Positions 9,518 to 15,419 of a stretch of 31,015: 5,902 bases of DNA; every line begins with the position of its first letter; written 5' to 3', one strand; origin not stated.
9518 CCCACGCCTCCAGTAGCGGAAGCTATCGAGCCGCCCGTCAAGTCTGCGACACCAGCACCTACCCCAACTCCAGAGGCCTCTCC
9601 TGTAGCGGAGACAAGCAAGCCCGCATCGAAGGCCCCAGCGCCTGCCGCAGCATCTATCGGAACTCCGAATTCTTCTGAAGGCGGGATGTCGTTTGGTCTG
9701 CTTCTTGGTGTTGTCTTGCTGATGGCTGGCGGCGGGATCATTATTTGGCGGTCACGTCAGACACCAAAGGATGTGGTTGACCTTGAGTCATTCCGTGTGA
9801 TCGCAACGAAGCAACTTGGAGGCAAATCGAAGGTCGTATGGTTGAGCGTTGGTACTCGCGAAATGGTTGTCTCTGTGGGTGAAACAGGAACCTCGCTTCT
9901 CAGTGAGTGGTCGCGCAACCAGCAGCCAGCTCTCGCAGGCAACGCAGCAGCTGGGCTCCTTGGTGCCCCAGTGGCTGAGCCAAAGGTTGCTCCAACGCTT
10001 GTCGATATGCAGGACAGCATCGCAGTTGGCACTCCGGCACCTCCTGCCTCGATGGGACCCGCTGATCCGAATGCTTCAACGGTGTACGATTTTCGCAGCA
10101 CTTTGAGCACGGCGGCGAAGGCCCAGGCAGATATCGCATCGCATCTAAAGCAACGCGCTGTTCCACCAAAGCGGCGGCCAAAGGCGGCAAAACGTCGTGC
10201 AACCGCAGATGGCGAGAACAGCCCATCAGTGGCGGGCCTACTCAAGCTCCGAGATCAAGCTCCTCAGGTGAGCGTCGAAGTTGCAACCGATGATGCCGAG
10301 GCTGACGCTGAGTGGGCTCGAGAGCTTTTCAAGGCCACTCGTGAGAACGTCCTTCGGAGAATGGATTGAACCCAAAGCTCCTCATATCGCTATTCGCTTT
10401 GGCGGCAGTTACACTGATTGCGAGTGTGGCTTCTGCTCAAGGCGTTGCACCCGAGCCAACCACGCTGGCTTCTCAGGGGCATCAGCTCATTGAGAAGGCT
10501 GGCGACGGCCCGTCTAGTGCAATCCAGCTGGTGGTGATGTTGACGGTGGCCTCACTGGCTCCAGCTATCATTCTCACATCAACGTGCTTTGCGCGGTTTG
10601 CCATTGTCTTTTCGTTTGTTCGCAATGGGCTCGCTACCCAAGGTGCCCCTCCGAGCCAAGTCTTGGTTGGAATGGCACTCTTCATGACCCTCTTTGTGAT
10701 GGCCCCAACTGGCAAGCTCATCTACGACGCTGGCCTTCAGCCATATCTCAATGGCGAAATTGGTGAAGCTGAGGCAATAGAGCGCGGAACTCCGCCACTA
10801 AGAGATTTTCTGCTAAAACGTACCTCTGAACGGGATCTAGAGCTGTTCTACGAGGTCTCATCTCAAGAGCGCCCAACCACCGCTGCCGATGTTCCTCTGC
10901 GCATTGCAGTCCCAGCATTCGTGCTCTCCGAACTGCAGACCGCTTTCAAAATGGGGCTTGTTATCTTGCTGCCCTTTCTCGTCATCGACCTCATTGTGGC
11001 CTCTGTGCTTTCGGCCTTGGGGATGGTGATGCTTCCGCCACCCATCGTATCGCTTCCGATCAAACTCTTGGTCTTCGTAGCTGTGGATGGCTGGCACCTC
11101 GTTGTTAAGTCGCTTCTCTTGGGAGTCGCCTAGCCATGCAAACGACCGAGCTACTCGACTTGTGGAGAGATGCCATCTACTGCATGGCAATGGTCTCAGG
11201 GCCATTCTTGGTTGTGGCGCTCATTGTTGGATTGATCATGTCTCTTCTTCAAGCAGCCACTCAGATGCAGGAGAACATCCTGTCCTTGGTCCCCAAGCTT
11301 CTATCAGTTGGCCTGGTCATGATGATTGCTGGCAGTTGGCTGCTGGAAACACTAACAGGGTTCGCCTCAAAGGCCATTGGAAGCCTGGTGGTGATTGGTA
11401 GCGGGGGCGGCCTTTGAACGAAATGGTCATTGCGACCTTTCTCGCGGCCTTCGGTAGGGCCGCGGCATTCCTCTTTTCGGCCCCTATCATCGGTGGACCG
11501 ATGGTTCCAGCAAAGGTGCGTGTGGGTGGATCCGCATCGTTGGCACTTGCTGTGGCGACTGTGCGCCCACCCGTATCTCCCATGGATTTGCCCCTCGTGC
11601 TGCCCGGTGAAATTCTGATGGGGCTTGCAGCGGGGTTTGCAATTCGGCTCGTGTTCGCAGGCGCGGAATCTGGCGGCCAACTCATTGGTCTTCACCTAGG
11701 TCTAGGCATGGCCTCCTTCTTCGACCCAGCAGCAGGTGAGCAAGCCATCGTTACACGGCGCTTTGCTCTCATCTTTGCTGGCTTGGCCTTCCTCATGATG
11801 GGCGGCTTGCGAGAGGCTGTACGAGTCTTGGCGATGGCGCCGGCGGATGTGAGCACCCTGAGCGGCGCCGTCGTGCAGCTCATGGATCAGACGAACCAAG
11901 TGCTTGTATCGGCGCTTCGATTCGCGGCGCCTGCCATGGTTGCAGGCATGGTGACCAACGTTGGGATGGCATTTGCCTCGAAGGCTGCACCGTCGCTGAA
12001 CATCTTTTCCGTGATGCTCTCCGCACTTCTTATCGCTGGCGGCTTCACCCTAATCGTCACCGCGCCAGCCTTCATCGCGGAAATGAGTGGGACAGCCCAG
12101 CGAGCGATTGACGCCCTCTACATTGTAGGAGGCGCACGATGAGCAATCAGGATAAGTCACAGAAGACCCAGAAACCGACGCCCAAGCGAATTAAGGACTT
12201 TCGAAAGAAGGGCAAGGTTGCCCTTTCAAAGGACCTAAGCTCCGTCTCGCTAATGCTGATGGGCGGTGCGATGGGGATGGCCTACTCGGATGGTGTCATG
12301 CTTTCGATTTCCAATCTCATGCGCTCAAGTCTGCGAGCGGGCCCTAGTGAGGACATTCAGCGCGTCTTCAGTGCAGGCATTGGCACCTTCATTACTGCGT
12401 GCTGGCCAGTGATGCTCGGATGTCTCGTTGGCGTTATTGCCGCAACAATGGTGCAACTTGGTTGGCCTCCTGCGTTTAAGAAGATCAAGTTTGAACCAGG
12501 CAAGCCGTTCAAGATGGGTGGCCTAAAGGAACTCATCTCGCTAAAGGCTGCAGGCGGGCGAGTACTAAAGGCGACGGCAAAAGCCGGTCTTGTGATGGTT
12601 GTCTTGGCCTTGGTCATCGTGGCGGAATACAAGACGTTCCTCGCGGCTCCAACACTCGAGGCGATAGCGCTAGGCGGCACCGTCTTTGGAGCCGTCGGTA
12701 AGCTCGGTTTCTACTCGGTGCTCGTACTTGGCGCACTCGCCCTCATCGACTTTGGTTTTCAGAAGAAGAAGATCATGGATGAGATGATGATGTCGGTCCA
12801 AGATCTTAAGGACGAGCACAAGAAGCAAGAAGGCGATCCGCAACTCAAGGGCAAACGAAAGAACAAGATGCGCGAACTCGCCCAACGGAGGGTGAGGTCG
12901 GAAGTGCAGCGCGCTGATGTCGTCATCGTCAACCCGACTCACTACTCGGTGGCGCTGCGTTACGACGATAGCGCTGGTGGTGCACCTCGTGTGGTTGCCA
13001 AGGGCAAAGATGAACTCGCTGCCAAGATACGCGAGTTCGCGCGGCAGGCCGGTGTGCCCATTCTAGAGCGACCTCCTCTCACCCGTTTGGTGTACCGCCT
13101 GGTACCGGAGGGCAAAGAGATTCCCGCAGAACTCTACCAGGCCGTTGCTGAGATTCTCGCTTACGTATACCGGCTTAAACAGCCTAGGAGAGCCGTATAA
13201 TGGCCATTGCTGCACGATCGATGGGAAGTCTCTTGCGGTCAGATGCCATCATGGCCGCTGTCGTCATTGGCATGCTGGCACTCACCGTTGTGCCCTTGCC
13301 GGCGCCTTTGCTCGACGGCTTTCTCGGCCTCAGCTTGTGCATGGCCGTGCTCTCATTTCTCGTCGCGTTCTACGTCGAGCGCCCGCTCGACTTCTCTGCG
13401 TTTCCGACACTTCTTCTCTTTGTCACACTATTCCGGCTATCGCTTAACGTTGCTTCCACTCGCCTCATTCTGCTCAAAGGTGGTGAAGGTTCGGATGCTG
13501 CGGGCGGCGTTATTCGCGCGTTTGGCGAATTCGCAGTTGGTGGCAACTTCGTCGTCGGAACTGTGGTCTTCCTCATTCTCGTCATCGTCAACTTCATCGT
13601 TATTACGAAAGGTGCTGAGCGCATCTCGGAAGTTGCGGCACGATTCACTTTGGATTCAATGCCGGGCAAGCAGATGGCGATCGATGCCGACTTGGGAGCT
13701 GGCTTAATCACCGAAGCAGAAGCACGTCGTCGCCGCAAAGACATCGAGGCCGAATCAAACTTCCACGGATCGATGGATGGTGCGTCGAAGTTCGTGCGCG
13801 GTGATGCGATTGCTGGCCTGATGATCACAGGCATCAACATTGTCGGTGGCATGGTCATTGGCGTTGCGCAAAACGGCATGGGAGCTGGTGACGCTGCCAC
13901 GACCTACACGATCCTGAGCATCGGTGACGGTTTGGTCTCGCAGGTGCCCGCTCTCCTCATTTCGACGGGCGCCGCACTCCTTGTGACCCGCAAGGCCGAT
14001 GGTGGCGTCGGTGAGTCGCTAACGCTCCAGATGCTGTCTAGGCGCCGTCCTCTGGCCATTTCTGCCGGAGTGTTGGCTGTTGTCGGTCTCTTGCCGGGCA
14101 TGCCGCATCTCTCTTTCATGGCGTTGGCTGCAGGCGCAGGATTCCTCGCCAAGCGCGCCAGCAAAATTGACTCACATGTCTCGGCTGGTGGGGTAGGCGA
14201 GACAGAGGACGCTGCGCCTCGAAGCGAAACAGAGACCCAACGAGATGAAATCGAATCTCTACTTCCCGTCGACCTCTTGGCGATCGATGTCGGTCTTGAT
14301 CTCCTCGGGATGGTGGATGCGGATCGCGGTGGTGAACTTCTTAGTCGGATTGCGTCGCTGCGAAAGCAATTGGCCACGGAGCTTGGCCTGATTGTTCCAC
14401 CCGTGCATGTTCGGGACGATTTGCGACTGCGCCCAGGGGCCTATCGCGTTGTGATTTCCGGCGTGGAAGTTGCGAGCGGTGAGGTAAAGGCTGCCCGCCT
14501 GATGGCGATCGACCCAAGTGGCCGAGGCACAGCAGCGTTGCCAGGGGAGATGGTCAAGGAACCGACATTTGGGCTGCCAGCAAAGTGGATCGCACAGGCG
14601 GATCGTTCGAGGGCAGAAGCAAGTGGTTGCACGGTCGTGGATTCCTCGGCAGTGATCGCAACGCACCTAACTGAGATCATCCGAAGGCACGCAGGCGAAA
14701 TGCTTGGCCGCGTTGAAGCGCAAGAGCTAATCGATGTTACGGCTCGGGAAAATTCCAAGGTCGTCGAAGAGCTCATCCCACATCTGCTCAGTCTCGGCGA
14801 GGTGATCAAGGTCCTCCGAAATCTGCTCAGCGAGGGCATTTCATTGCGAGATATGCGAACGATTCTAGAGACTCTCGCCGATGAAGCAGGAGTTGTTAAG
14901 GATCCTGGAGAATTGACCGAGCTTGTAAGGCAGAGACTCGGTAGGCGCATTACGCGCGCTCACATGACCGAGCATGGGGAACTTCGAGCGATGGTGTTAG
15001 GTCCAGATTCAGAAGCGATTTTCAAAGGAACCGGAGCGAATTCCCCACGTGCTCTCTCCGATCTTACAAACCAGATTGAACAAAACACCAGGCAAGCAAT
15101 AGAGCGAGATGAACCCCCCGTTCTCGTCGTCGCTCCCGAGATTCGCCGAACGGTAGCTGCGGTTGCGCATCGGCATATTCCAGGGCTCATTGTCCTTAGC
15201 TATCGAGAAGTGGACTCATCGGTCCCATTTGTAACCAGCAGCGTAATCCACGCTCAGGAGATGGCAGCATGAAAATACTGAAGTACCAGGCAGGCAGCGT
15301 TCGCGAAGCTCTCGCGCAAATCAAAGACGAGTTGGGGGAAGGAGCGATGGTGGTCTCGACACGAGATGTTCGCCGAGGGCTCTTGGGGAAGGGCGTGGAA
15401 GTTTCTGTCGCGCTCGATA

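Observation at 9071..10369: Oversized FliO: signal peptide and periplasmic AMIN-like domain fused to the FliO membrane core, plus a long charged tail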

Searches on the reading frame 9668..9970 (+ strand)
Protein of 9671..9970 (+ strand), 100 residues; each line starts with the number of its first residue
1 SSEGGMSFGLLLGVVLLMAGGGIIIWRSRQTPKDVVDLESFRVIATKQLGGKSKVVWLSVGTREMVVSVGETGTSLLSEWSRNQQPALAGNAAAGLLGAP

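Call 3: search_protein_families(library=pfam, proteins=[window:9671-9970:+], max_evalue=10)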
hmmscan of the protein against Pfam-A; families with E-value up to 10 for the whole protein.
window:9671-9970:+ (100 aa): 1 family
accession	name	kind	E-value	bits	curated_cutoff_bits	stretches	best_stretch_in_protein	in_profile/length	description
PF04347.18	FliO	-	4.2e-06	27.2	22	1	37-87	18-68/91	Flagellar biosynthesis protein, FliO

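Call 4: search_protein_families(library=ncbifam, proteins=[window:9671-9970:+], max_evalue=10)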
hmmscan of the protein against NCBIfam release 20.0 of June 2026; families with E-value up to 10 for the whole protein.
window:9671-9970:+ (100 aa): 6 families
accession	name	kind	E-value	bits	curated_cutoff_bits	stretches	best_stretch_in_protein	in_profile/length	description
TIGR03500.1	FliO_TIGR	equivalog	0.0014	18.7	55.25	1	30-79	20-69/70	flagellar biosynthetic protein FliO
NF058670.1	sorting_LPXTATN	domain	0.035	14.4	32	1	10-29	12-31/32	LPxTATN C-terminal sorting signal domain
TIGR01167.1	LPXTG_anchor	domain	0.064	14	15.9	1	5-30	9-33/34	LPXTG cell wall anchor domain-containing protein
NF038356.1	actino_DLW39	hypoth_equivalog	0.14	12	24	1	12-38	4-29/38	DLW-39 family protein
NF058571.1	GVDTG_CTERM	domain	0.22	11.8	29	1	7-28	22-43/44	GVDTG sorting domain-containing protein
NF041528.1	strep_LAETG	domain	3.4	7.6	30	1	13-25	18-30/35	LAETG motif-containing sortase-dependent surface protein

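Call 58: search_protein_families(library=pfam, proteins=[window:9668-9940:+], max_evalue=1)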
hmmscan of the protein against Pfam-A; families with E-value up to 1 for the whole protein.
seq(91 aa): 1 family
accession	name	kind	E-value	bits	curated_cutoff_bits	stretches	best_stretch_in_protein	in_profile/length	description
PF04347.18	FliO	-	6.7e-06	26.5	22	1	38-87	18-67/91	Flagellar biosynthesis protein, FliO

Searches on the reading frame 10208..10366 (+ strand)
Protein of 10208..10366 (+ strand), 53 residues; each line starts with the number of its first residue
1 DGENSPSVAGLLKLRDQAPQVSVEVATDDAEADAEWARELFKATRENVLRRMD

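Call 53: find_homologous_proteins(query=A5, max_evalue=0.01)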
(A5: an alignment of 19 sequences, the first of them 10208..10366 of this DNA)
Query A5 (19 sequences) (53 aa, profile of the alignment): 2 proteins with E <= 0.01 among 1555 candidates.
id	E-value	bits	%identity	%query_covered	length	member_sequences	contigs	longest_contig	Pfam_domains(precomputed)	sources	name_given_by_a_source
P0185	2.4e-14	70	63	75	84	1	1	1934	-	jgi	-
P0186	3.9e-9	54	48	72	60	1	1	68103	-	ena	-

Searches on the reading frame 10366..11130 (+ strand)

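Call 13: search_protein_families(library=pfam, proteins=[window:10366-11130:+], max_evalue=0.001)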
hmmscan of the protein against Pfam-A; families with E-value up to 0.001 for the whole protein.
window:10366-11130:+ (255 aa): 1 family
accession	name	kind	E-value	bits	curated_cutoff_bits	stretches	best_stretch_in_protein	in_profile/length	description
PF00813.25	FliP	-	3.8e-73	245.9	26.9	1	58-250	1-191/191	FliP family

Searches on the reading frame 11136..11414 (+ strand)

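Call 14: search_protein_families(library=pfam, proteins=[window:11136-11414:+], max_evalue=0.001)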
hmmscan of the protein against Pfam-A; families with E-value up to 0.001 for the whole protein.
window:11136-11414:+ (93 aa): 1 family
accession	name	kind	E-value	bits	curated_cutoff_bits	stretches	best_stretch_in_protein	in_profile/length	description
PF01313.24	Bac_export_3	-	4.3e-25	87.9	25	1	6-77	2-73/74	Bacterial export proteins, family 3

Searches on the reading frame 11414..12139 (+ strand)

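Call 14: search_protein_families(library=pfam, proteins=[window:11414-12139:+], max_evalue=0.001)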
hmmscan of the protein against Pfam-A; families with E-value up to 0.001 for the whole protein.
window:11414-12139:+ (242 aa): 1 family
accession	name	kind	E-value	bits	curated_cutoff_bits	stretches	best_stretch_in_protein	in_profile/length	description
PF01311.25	Bac_export_1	-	5.7e-41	141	27.8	1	7-227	2-226/230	Bacterial export proteins, family 1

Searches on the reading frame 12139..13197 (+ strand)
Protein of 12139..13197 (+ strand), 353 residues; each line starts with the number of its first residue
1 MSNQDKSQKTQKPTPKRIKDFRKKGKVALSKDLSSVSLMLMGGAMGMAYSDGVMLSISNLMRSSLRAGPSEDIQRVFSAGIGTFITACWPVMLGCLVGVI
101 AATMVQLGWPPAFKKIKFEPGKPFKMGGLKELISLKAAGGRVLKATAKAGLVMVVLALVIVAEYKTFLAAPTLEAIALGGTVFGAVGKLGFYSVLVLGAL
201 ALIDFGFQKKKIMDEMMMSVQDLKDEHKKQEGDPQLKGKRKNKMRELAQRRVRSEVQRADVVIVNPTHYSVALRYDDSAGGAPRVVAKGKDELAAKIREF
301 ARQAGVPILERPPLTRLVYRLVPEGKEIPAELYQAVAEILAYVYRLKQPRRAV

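Call 14: search_protein_families(library=pfam, proteins=[window:12139-13197:+], max_evalue=0.001)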
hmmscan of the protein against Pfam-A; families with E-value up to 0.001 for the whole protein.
window:12139-13197:+ (353 aa): 1 family
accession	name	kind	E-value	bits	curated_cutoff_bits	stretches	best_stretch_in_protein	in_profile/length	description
PF01312.24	Bac_export_2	-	2e-101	340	24.4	1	8-343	2-335/335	FlhB HrpN YscU SpaS Family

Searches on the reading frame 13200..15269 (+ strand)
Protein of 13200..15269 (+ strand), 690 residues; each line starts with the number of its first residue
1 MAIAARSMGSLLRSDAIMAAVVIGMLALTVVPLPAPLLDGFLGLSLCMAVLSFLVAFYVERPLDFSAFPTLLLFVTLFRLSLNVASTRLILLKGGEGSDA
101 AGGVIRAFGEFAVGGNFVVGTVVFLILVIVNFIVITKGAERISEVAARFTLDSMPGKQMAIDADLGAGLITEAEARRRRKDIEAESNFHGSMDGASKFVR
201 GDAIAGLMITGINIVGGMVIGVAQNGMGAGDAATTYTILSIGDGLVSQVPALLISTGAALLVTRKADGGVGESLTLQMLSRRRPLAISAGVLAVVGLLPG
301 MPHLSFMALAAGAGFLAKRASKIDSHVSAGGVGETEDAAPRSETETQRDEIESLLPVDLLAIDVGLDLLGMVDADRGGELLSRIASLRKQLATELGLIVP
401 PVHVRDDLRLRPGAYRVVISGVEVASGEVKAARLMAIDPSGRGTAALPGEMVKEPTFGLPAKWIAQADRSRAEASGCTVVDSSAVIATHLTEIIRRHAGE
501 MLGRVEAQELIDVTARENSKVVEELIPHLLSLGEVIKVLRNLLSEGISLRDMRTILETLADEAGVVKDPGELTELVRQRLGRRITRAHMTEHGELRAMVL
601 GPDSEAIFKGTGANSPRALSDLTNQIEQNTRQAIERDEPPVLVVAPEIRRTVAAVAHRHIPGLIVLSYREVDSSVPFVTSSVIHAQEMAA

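Call 14: search_protein_families(library=pfam, proteins=[window:13200-15269:+], max_evalue=0.001)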
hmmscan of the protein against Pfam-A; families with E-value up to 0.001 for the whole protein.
window:13200-15269:+ (690 aa): 1 family
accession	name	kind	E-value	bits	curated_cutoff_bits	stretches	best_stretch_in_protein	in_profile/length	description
PF00771.25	FHIPEP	-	1.8e-244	813.6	29.1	1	26-674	2-655/657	FHIPEP family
